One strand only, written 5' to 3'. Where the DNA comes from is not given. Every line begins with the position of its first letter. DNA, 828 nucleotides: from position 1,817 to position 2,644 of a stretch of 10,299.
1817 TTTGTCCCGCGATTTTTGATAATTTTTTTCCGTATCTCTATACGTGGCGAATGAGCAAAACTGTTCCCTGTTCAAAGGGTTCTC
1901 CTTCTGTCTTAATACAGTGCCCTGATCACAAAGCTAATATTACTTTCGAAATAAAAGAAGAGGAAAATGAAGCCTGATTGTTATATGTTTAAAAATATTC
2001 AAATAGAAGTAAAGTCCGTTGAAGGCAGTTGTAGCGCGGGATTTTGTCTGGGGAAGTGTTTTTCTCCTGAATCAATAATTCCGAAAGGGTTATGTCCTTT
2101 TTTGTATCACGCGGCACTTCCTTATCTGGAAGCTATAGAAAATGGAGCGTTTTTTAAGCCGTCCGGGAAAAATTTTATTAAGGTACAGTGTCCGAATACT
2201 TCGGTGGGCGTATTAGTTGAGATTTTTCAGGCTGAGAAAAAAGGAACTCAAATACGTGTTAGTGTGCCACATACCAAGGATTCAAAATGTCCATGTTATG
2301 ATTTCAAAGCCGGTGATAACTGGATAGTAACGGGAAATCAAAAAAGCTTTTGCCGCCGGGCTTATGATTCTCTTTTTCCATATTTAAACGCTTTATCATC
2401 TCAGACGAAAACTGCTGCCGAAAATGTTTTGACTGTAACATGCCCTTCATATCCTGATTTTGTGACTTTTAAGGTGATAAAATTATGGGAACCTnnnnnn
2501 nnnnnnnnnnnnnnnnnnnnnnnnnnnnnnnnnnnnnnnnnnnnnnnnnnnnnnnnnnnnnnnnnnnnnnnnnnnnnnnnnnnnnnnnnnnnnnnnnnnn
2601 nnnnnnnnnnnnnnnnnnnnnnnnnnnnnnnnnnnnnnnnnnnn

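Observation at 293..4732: Translationally coupled cassette: SPASM-like rSAM, two di-domain Cys-motif proteins, B12-rSAM, SDR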

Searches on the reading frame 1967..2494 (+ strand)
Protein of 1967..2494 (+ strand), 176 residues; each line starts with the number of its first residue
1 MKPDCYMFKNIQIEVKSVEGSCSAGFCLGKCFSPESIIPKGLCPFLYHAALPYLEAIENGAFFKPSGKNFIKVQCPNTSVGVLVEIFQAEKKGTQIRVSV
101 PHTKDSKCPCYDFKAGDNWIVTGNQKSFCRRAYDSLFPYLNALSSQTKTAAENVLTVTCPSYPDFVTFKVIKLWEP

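Call 3: search_protein_families(library=pfam, proteins=[window:1967-2494:+], max_evalue=0.01)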
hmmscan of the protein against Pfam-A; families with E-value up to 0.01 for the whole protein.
window:1967-2494:+ (176 aa): 0 families

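Call 4: search_protein_families(library=ncbifam, proteins=[window:1967-2494:+], max_evalue=0.01)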
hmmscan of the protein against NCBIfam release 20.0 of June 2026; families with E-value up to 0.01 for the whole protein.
window:1967-2494:+ (176 aa): 1 family
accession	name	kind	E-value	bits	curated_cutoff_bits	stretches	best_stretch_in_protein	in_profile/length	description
TIGR04076.1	TIGR04076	subfamily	8.6e-19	67.9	33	2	96-172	4-88/91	TIGR04076 family protein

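Call 6: search_solved_structures(query=window:1967-2494:+, max_evalue=10, show_alignments=2)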
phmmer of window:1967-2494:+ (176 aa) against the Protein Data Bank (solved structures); distinct sequences matched with E-value up to 10: 1.
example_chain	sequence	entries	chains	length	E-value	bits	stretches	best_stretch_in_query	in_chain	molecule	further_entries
1ka8_A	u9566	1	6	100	0.71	12.7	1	32-56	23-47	putative P4-specific DNA primase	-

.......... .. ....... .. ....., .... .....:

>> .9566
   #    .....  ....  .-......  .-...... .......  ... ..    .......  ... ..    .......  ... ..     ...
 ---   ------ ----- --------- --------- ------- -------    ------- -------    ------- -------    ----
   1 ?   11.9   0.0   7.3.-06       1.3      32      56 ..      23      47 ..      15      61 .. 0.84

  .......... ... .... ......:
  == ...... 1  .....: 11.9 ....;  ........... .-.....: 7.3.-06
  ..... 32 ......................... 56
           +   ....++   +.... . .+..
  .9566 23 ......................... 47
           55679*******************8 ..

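Call 8: find_encoding_contigs(protein=window:1967-2494:+, flank=10000, max_places=6)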
Protein window:1967-2494:+ (176 aa): 7 contigs read that carry it; 6 places shown.
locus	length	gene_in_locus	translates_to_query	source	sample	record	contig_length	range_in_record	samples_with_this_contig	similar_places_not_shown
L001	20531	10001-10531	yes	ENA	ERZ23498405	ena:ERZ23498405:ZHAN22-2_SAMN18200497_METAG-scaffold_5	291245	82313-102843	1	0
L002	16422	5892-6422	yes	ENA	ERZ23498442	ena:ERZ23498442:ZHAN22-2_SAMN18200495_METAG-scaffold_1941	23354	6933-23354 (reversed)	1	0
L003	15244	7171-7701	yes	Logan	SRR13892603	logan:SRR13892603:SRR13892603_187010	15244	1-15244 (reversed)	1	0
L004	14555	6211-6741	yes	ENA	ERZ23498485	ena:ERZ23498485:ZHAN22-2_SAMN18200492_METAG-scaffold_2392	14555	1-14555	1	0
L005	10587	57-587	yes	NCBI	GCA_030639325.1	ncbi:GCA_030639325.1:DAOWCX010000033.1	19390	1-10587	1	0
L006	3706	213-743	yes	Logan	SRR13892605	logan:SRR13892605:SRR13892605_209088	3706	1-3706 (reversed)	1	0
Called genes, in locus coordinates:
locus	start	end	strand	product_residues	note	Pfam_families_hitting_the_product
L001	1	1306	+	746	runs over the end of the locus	-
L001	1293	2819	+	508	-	PF02310:B12-binding, PF04055:Radical_SAM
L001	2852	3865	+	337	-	PF01408:GFO_IDH_MocA, PF02894:GFO_IDH_MocA_C, PF22725:GFO_IDH_MocA_C3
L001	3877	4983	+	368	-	PF00155:Aminotran_1_2 (weak), PF01041:DegT_DnrJ_EryC1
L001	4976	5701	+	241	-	PF00535:Glycos_transf_2, PF10111:Glyco_tranf_2_2 (weak)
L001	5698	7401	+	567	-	PF02310:B12-binding, PF04055:Radical_SAM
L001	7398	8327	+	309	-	PF13489:Methyltransf_23, PF07021:MetW, PF13847:Methyltransf_31, PF08241:Methyltransf_11, PF08242:Methyltransf_12, PF13649:Methyltransf_25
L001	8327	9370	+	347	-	PF13353:Fer4_12 (weak), PF04055:Radical_SAM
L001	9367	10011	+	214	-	-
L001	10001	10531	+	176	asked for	-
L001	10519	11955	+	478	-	PF02310:B12-binding, PF04055:Radical_SAM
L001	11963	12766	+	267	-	PF00106:adh_short, PF08659:KR, PF13561:adh_short_C2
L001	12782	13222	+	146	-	-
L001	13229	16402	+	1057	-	PF09586:YfhO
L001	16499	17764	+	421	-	-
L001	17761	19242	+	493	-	PF09586:YfhO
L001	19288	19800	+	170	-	-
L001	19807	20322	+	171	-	-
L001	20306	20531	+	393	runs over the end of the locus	-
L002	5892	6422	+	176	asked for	-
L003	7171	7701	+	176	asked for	-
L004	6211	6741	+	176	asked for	-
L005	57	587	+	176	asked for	-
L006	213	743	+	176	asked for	-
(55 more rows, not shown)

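Call 9: find_homologous_proteins(query=window:1967-2494:+, max_evalue=0.001)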
Query window:1967-2494:+ (176 aa): 12 proteins with E <= 0.001 among 34 candidates.
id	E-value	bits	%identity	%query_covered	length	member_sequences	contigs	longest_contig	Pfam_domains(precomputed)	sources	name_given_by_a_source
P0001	5.0e-118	409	100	100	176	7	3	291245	-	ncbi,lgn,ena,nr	ncbi:MAG: TIGR04076 family protein [Candidatus Aureabacteria bacterium]|nr:TIGR04076 family protein 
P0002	2.7e-67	244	63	98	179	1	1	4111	-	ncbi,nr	ncbi:MAG: TIGR04076 family protein [Thermodesulfobacteriota bacterium]|nr:TIGR04076 family protein [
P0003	2.9e-65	237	62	98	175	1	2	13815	-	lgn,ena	-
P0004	3.9e-63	230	59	98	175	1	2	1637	-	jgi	-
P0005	3.0e-61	224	59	98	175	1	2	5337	-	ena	-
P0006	1.6e-56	209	57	98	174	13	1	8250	-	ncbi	-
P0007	1.5e-55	206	55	97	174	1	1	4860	-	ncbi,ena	-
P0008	4.3e-54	201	54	97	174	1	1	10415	-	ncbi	-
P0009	8.3e-52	193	53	97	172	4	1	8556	-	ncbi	-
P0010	1.1e-45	174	49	97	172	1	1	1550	-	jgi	jgi:uncharacterized repeat protein (TIGR04076 family)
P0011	4.7e-38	149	46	95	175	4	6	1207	-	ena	-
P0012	3.3e-34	136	44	91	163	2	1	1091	-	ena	-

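Call 14: search_protein_families(library=ncbifam, proteins=[L001:17-1303:+, L001:1293-2816:+, L001:2852-3862:+, L001:3877-4980:+, L001:4976-5698:+, L001:5698-7398:+, L001:7398-8324:+, L001:17761-19239:+, L001:19288-19797:+, L001:19807-20319:+], max_evalue=0.00001)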
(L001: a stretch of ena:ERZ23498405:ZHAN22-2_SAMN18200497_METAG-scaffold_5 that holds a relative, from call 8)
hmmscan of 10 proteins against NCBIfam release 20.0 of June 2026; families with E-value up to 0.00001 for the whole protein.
L001:17-1303:+ (429 aa): 0 families

L001:1293-2816:+ (508 aa): 29 families (the best 25 are shown)
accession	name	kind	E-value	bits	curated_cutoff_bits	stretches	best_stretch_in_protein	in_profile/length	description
NF050148.1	rSAM_ApyD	equivalog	3e-48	164.7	750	1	64-396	73-408/645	RiPP biosynthesis radical SAM protein ApyD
TIGR03471.1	HpnJ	equivalog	5.5e-47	160.7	577.6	1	75-444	78-443/472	hopanoid biosynthesis associated radical SAM protein HpnJ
TIGR02026.1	BchE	equivalog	6e-44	150.7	481.35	1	41-398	40-403/497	magnesium-protoporphyrin IX monomethyl ester anaerobic oxidative cyclase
TIGR04013.1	B12_SAM_MJ_1487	hypoth_equivalog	2.6e-38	131.9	251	1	49-381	27-359/382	TIGR04013 family B12-binding domain/radical SAM domain-containing protein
TIGR04014.1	B12_SAM_MJ_0865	equivalog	1e-32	113.5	360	1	95-384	70-363/434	methyl-coenzyme M reductase glutamine C-methyltransferase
NF033712.0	B12_rSAM_KedN5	subfamily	6.7e-31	107.2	700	1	48-349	46-362/624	KedN5 family methylcobalamin-dependent radical SAM C-methyltransferase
TIGR04072.2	rSAM_ladder_B12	equivalog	8.5e-31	107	360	1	87-385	92-378/443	lipid biosynthesis B12-binding/radical SAM protein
TIGR04367.1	HpnR_B12_rSAM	equivalog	9.3e-31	106.9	650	1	24-382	22-376/490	hopanoid C-3 methylase HpnR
TIGR03975.1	rSAM_ocin_1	subfamily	6.6e-28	97.6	281.85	1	59-346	123-419/606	RiPP maturation radical SAM C-methyltransferase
TIGR04479.1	bcpD_PhpK_rSAM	subfamily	1.4e-27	96.2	600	1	120-350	175-402/504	PhpK family radical SAM P-methyltransferase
NF038361.1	rSAM_Sden_1168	equivalog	7.9e-27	94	575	1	69-380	144-474/560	Sden_1168 family B12-binding radical SAM P-methyltransferase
TIGR04385.1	B12_rSAM_cofa1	equivalog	3.6e-21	75.9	450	1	79-346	84-353/438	B12 lower ligand biosynthesis radical SAM protein BzaD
TIGR04190.1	B12_SAM_Ta0216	equivalog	3.6e-21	75.4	500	2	23-171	36-188/554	TIGR04190 family B12-binding domain/radical SAM domain protein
TIGR04295.1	B12_rSAM_oligo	hypoth_equivalog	1.9e-20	72.9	400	1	96-311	104-315/422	TIGR04295 family B12-binding domain-containing radical SAM protein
NF033070.1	rSAM_AprD4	equivalog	2.5e-16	59.6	500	1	182-400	192-409/456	AprD4 family radical SAM diol-dehydratase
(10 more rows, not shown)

L001:2852-3862:+ (337 aa): 9 families
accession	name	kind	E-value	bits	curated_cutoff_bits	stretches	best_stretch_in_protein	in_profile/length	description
NF040723.1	UDP-GlcNAcDh_Arch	equivalog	2.4e-37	129.1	450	1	1-244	1-241/302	UDP-N-acetylglucosamine 3-dehydrogenase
TIGR04380.1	myo_inos_iolG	equivalog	3.6e-31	108.3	355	1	1-247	2-259/330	inositol 2-dehydrogenase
NF058563.1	BT_2159_fam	equivalog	2.7e-16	59.5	650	1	2-157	2-156/350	disaccharide 3-dehydrogenase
NF008607.0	PRK11579.1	subfamily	1.3e-15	57.3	330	1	36-166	38-164/346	oxidoreductase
NF052679.1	InsChiInosDhIolG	equivalog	6e-15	55.1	540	1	2-181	4-187/343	bifunctional inositol 2-dehydrogenase/D-chiro-inositol 1-dehydrogenase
NF052479.1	LevoglcsnDh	equivalog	1.9e-14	53.2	650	1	51-146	61-156/386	levoglucosan dehydrogenase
NF041392.1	XylDh_Gfo6_Halo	equivalog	3.4e-14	52.4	350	1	62-152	81-171/350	D-xylose 1-dehydrogenase Gfo6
NF007574.0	PRK10206.1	equivalog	1.4e-09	37.5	352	1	52-145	54-147/345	oxidoreductase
NF058561.1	BT_2158_fam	equivalog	8e-08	31.3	750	1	1-149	36-182/487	glycoside 3-dehydrogenase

L001:3877-4980:+ (368 aa): 10 families
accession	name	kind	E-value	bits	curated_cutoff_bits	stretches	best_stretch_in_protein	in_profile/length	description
TIGR03588.1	PseC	equivalog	5.1e-72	242.9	423.5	1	20-365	15-378/380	UDP-4-amino-4,6-dideoxy-N-acetyl-beta-L-altrosamine transaminase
NF008658.2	PRK11658.1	equivalog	2.7e-67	227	631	1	20-365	18-375/379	UDP-4-amino-4-deoxy-L-arabinose aminotransferase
NF008687.0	PRK11706.1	equivalog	9.4e-64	215.5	375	1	37-367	33-374/375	dTDP-4-amino-4,6-dideoxygalactose transaminase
TIGR04181.1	NHT_00031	hypoth_equivalog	9.4e-57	192.5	420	1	32-346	27-357/359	LegC family aminotransferase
TIGR04427.1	PLP_DesI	equivalog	1.1e-52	179.5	650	1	33-364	50-380/390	dTDP-4-dehydro-6-deoxyglucose aminotransferase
TIGR02379.1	ECA_wecE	subfamily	6.4e-51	173.3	434.85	1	37-367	33-375/376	dTDP-4-amino-4,6-dideoxy-D-glucose transaminase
NF011936.0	PRK15407.1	equivalog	7.5e-44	150.1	423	1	30-214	60-251/440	lipopolysaccharide biosynthesis protein RfbH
NF005816.0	PRK07682.1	equivalog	1.9e-07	30.1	620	1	29-160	67-206/390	aminotransferase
NF004770.0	PRK06108.1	subfamily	1.1e-06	27.7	422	1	41-170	87-223/396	pyridoxal phosphate-dependent aminotransferase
NF041364.1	GntC_guanitoxin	equivalog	3.3e-06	26.3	415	1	54-157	63-174/356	guanitoxin biosynthesis PLP-dependent (S)-gamma-hydroxy-L-arginine cyclodehydratase GntC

L001:4976-5698:+ (241 aa): 15 families
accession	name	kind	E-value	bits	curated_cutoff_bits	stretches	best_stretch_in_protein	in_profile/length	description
NF007482.0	PRK10073.1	equivalog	2e-17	63.2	423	1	1-103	1-99/334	glycosyltransferase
TIGR03937.1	PgaC_IcaA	equivalog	3.4e-14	52.6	422.3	1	6-105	45-141/407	poly-beta-1,6-N-acetyl-D-glucosamine synthase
NF047683.1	TeichurnBiosyTuaG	equivalog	5.3e-12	45.9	400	1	1-114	1-111/252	teichuronic acid biosynthesis protein TuaG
NF007986.1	PRK10714.1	equivalog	5.3e-11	42.1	529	1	7-228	7-223/316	undecaprenyl-phosphate 4-deoxy-4-formamido-L-arabinose transferase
TIGR04182.1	glyco_TIGR04182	equivalog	1e-10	41.5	325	1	8-229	2-219/293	S-layer glycoprotein N-glycosyltransferase AglJ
NF058614.1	PPMAGASynPpgS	equivalog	1.7e-09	37.5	370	1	8-128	2-117/226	polyprenyl-phospho-N-acetylgalactosaminyl synthase PpgS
NF047588.1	GlcsyltransPgfSStrep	equivalog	1.8e-09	37.3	500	1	8-107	3-106/308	glycosyltransferase PgfS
TIGR04283.1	glyco_like_mftF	equivalog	1.9e-09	37.5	182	1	8-103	1-86/221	TIGR04283 family arsenosugar biosynthesis glycosyltransferase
NF010496.0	PRK13915.1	equivalog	8.1e-09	35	262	1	5-99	30-126/307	glucosyl-3-phosphoglycerate synthase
TIGR03965.1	mycofact_glyco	equivalog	1.4e-08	34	280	1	4-99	72-164/467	mycofactocin biosynthesis glycosyltransferase MftF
NF038302.1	EPS_HpsE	equivalog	2.2e-08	33.5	300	1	8-100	3-97/307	hormogonium polysaccharide biosynthesis glycosyltransferase HpsE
TIGR03469.1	HpnB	hypoth_equivalog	4.7e-08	32.4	379.25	1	7-64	45-100/386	hopene-associated glycosyltransferase HpnB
NF041875.1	EPS_EpsD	equivalog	1.3e-07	31.3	370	1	8-97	1-87/325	exopolysaccharide biosynthesis glycosyltransferase EpsD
NF050050.1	ProtGlycPglI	equivalog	1.6e-07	31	500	1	8-103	4-97/306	GalNAc(5)-diNAcBac-PP-undecaprenol beta-1,3-glucosyltransferase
TIGR03111.1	glyc2_xrt_Gpos1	hypoth_equivalog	3.6e-06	26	363.95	1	7-108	50-150/439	TIGR03111 family XrtG-associated glycosyltransferase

L001:5698-7398:+ (567 aa): 15 families
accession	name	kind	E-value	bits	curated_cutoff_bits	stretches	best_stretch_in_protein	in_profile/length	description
TIGR03471.1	HpnJ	equivalog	1.6e-21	76.7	577.6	1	67-357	68-354/472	hopanoid biosynthesis associated radical SAM protein HpnJ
NF050148.1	rSAM_ApyD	equivalog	8.5e-20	70.7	750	1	12-352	25-350/645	RiPP biosynthesis radical SAM protein ApyD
TIGR04013.1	B12_SAM_MJ_1487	hypoth_equivalog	9.7e-18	64.2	251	1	59-239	34-191/382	TIGR04013 family B12-binding domain/radical SAM domain-containing protein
TIGR04072.2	rSAM_ladder_B12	equivalog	4.2e-17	61.9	360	1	73-353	75-334/443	lipid biosynthesis B12-binding/radical SAM protein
NF033712.0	B12_rSAM_KedN5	subfamily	4.8e-16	58.1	700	1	62-209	57-212/624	KedN5 family methylcobalamin-dependent radical SAM C-methyltransferase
TIGR03975.1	rSAM_ocin_1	subfamily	6.9e-15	54.5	281.85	1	58-314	119-377/606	RiPP maturation radical SAM C-methyltransferase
TIGR02026.1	BchE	equivalog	1.4e-13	50.6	481.35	1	46-246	43-240/497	magnesium-protoporphyrin IX monomethyl ester anaerobic oxidative cyclase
NF038361.1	rSAM_Sden_1168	equivalog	7.1e-12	44.6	575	1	58-311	131-394/560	Sden_1168 family B12-binding radical SAM P-methyltransferase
TIGR04479.1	bcpD_PhpK_rSAM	subfamily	2.5e-11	42.6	600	1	125-351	177-392/504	PhpK family radical SAM P-methyltransferase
TIGR04385.1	B12_rSAM_cofa1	equivalog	6e-10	38.9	450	1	96-353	100-349/438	B12 lower ligand biosynthesis radical SAM protein BzaD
TIGR04190.1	B12_SAM_Ta0216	equivalog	3e-09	36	500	1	85-339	98-364/554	TIGR04190 family B12-binding domain/radical SAM domain protein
TIGR04014.1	B12_SAM_MJ_0865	equivalog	2.5e-07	29.8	360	1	80-239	54-200/434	methyl-coenzyme M reductase glutamine C-methyltransferase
NF033070.1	rSAM_AprD4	equivalog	4.2e-07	29.2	500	1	197-352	201-350/456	AprD4 family radical SAM diol-dehydratase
TIGR04367.1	HpnR_B12_rSAM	equivalog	2.3e-06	26.4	650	0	11-225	21-220/490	hopanoid C-3 methylase HpnR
TIGR04295.1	B12_rSAM_oligo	hypoth_equivalog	7.3e-06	24.9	400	0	102-320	108-314/422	TIGR04295 family B12-binding domain-containing radical SAM protein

L001:7398-8324:+ (309 aa): 9 families
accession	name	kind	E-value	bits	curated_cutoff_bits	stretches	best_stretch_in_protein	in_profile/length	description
NF045667.1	MTase_DVU1556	equivalog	3.7e-16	59.2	155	1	114-210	21-119/213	DVU_1556 family methyltransferase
TIGR02072.1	BioC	equivalog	1.2e-11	44.9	184.95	1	94-257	12-176/244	malonyl-ACP O-methyltransferase BioC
TIGR01983.1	UbiG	equivalog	3.9e-10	39.4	102.95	1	115-210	49-151/228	bifunctional 2-polyprenyl-6-hydroxyphenol methylase/3-demethylubiquinol 3-O-methyltransferase UbiG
TIGR02081.1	metW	equivalog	6.7e-10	38.8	189.5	1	114-226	12-126/194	methionine biosynthesis protein MetW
NF001241.0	PRK00216.1-2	equivalog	5.2e-08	32.8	327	1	112-209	48-146/231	demethylmenaquinone methyltransferase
NF043040.1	corrin_prot_MT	hypoth_equivalog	1.3e-07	31.3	180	1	109-209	34-146/216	corrinoid protein-associated methyltransferase CpaM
TIGR02021.1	BchM-ChlM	equivalog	2e-07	30.7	158.9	1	102-158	41-97/218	magnesium protoporphyrin IX methyltransferase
TIGR04345.1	ovoA_Cterm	equivalog_domain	2.3e-07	30.6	170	0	173-211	132-170/242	putative 4-mercaptohistidine N1-methyltransferase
TIGR01934.1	MenG_MenH_UbiE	subfamily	8.9e-06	25.1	158.35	0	112-209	38-140/223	ubiquinone/menaquinone biosynthesis methyltransferase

L001:17761-19239:+ (493 aa): 0 families

L001:19288-19797:+ (170 aa): 0 families

L001:19807-20319:+ (171 aa): 0 families

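Call 15: find_encoding_contigs(protein=P0002, flank=10000, max_places=3)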
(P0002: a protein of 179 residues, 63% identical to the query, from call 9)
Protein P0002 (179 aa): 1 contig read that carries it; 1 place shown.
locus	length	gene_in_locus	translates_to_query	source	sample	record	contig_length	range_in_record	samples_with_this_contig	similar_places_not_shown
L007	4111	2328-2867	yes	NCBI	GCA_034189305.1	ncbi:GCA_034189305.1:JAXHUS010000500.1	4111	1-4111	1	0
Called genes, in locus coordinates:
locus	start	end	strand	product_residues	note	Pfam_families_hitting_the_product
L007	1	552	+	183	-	?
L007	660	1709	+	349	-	PF04055:Radical_SAM, PF13353:Fer4_12 (weak)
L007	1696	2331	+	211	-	-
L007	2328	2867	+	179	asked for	-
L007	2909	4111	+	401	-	PF02310:B12-binding, PF04055:Radical_SAM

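Call 16: find_encoding_contigs(protein=P0003, flank=10000, max_places=3)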
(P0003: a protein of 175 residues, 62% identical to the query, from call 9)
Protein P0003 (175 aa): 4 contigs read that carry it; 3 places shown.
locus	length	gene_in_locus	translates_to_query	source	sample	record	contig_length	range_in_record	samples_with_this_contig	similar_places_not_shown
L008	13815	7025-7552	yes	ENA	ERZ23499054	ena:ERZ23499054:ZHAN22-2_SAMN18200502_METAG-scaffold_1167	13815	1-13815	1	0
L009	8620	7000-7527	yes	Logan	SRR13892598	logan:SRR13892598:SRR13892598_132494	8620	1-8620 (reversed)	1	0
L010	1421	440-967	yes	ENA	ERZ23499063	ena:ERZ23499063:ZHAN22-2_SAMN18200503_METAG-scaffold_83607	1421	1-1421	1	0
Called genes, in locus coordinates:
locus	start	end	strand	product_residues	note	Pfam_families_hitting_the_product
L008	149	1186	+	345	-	PF01408:GFO_IDH_MocA, PF02894:GFO_IDH_MocA_C, PF22725:GFO_IDH_MocA_C3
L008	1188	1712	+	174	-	PF14602:Hexapep_2 (faint), PF25084:LbH_EIF2B (weak), PF25087:GMPPB_C (weak), PF00132:Hexapep (weak)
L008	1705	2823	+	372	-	PF00155:Aminotran_1_2 (weak), PF01041:DegT_DnrJ_EryC1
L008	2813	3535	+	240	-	PF00535:Glycos_transf_2, PF10111:Glyco_tranf_2_2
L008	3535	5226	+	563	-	PF02310:B12-binding, PF04055:Radical_SAM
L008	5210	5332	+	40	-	-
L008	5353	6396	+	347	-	PF13353:Fer4_12, PF04055:Radical_SAM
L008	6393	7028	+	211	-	-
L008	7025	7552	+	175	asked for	-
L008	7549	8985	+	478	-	PF02310:B12-binding, PF04055:Radical_SAM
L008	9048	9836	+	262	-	PF00106:adh_short, PF08659:KR, PF13561:adh_short_C2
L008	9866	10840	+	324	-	PF03706:LPG_synthase_TM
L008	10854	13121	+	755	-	PF09586:YfhO (weak)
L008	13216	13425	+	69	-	-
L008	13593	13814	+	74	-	?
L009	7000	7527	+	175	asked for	-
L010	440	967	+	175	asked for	-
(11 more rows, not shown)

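Call 20: find_related_loci(query=A1, collection=genome_contigs, flank=10000)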
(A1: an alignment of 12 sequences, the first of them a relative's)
Query A1 (176 aa) in genome_contigs; peptide patterns used: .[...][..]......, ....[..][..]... (x = any residue, [..] = any of these).
13 stretches matched a pattern; 2 encode a relative of the query (tblastn E <= 1e-3); 2 distinct loci.
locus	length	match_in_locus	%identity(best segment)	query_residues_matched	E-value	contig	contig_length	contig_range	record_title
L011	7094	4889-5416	92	1-176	7e-112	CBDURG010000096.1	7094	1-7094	MAG TPA_asm: uncultured bacterium isolate SRR21487744_concoct_83 genome assembly, contig: ERZ25748493.6450, whole genome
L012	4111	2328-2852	63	1-173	7e-74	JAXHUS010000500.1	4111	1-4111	MAG: Thermodesulfobacteriota bacterium isolate MAG57_tar_biofilm MAG57_500, whole genome shotgun sequence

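Call 21: find_encoding_contigs(protein=P0008, flank=10000, max_places=2)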
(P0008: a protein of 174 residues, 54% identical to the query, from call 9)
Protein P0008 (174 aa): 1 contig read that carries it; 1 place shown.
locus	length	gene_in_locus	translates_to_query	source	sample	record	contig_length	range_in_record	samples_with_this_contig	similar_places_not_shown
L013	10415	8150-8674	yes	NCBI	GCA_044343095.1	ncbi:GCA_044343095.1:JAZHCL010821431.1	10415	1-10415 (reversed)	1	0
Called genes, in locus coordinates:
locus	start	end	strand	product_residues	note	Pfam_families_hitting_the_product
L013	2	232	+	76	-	?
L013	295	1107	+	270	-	PF00535:Glycos_transf_2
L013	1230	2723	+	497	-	PF02310:B12-binding, PF04055:Radical_SAM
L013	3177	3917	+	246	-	PF01209:Ubie_methyltran (weak), PF13489:Methyltransf_23, PF13847:Methyltransf_31, PF08241:Methyltransf_11, PF08242:Methyltransf_12, PF13649:Methyltransf_25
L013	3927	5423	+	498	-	PF02310:B12-binding, PF04055:Radical_SAM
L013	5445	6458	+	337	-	PF04055:Radical_SAM, PF13186:SPASM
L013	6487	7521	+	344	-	PF04055:Radical_SAM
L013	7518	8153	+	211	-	-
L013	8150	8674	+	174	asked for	-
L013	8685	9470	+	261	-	PF00106:adh_short, PF08659:KR, PF13561:adh_short_C2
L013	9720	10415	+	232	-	?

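Call 22: find_encoding_contigs(protein=P0009, flank=10000, max_places=2)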
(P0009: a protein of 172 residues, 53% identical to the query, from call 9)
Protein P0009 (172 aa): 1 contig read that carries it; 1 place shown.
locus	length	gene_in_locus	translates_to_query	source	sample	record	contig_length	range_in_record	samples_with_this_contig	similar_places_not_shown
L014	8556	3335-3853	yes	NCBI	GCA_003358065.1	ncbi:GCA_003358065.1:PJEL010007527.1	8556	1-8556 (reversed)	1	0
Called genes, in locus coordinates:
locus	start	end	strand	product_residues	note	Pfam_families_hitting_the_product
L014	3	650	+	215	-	?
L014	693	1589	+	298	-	PF04055:Radical_SAM, PF13186:SPASM (weak)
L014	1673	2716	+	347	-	PF13353:Fer4_12 (weak), PF04055:Radical_SAM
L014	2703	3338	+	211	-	-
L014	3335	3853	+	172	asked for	-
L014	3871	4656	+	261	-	PF00106:adh_short, PF08659:KR (weak), PF13561:adh_short_C2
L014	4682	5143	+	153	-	-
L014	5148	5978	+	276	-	PF01048:PNP_UDP_1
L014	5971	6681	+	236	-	PF00156:Pribosyltran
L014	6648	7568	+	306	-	PF02073:Peptidase_M29, PF26233:NicX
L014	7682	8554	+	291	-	?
